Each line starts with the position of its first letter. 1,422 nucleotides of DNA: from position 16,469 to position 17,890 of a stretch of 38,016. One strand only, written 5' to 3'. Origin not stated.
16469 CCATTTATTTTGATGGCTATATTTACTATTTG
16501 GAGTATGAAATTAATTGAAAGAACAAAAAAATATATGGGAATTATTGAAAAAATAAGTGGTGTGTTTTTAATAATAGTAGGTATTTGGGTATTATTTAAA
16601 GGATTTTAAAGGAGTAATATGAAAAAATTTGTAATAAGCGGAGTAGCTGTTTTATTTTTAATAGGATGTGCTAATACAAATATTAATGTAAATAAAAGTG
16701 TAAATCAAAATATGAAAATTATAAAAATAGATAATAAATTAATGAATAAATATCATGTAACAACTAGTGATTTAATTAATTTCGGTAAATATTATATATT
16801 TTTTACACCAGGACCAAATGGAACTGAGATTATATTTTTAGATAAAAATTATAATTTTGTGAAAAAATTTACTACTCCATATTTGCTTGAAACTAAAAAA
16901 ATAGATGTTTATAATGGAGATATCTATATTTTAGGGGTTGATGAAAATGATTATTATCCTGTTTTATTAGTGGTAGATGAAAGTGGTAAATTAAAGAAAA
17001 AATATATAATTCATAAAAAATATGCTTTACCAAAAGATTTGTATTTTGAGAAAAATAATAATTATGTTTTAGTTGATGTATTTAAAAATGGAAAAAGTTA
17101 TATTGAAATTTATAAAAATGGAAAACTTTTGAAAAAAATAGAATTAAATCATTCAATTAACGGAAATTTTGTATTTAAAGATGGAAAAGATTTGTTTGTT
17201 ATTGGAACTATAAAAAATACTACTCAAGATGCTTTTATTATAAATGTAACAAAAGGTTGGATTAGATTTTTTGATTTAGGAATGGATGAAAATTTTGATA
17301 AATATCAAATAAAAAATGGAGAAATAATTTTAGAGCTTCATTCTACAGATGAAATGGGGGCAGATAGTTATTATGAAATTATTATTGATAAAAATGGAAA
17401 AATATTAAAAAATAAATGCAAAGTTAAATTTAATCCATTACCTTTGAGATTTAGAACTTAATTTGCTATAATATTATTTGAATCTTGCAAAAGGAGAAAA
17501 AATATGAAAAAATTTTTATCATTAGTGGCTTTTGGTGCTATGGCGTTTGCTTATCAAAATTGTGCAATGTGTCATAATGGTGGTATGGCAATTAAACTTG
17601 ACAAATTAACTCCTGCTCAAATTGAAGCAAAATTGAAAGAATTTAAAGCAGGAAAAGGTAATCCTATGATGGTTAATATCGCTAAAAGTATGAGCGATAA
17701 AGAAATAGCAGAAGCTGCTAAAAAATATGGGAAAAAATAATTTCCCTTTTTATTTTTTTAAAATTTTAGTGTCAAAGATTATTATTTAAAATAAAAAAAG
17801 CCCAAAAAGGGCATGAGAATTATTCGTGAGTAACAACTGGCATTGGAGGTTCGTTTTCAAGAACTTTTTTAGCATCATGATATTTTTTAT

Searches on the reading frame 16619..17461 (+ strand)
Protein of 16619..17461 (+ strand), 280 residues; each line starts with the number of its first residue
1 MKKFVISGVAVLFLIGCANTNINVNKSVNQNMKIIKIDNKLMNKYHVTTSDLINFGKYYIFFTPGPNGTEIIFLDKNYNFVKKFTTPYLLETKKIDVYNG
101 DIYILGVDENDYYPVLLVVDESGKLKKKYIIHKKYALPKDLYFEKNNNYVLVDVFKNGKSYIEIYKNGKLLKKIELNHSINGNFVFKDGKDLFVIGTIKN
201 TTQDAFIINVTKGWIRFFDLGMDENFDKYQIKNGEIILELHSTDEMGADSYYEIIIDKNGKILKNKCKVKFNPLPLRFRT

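Call 3: search_protein_families(library=pfam, proteins=[window:16619-17461:+])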
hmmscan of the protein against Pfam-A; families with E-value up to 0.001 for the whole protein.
window:16619-17461:+ (280 aa): 0 families

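Call 4: search_protein_families(library=ncbifam, proteins=[window:16619-17461:+])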
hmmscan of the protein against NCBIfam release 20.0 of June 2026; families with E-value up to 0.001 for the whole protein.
window:16619-17461:+ (280 aa): 0 families

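Call 56: search_protein_families(library=pfam, proteins=[window:16619-17461:+], max_evalue=1)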
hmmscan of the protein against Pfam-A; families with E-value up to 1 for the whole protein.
window:16619-17461:+ (280 aa): 2 families
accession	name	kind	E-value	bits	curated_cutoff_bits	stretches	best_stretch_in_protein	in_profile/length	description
PF07009.16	NusG_II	-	0.0099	16.5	29.6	1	155-190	19-57/107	NusG domain II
PF16967.11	TcfC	-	0.094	12.7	29.4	1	152-173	5-26/68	E-set like domain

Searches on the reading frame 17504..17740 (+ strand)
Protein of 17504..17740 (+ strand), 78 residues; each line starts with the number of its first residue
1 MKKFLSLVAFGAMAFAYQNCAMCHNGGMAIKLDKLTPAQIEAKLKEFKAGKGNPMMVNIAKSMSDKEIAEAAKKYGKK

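Call 3: search_protein_families(library=pfam, proteins=[window:17504-17740:+])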
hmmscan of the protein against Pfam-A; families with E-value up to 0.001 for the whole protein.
window:17504-17740:+ (78 aa): 1 family
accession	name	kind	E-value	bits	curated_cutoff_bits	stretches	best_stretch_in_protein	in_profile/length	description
PF13442.11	Cytochrome_CBB3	-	2.5e-05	25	27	1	17-72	11-65/68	Cytochrome C oxidase, cbb3-type, subunit III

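Call 4: search_protein_families(library=ncbifam, proteins=[window:17504-17740:+])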
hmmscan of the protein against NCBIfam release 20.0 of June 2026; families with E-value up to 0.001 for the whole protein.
window:17504-17740:+ (78 aa): 0 families

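Call 56: search_protein_families(library=pfam, proteins=[window:17504-17740:+], max_evalue=1)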
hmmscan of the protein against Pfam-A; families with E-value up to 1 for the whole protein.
window:17504-17740:+ (78 aa): 8 families
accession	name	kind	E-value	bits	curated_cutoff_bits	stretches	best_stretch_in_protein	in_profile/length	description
PF13442.11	Cytochrome_CBB3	-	2.5e-05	25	27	1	17-72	11-65/68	Cytochrome C oxidase, cbb3-type, subunit III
PF04055.27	Radical_SAM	-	0.017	15.7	29.5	1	18-51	9-44/166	Radical SAM superfamily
PF19924.4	DUF6387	-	0.027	14.5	28.9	1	33-74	120-162/258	Family of unknown function (DUF6387)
PF03020.21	LEM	-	0.055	13.5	24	0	61-76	3-18/40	LEM domain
PF15527.11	Ntox22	-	0.058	13.9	25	1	6-76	27-96/129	Bacterial toxin 22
PF08621.15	RPAP1_N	-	0.062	13.5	25.3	0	61-72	12-23/46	RPAP1-like, N-terminal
PF04536.20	TPM_phosphatase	-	0.087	13.3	22.1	1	33-77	9-53/125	TPM domain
PF00034.26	Cytochrom_C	-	0.75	11.6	21.3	0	11-25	4-17/90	Cytochrome c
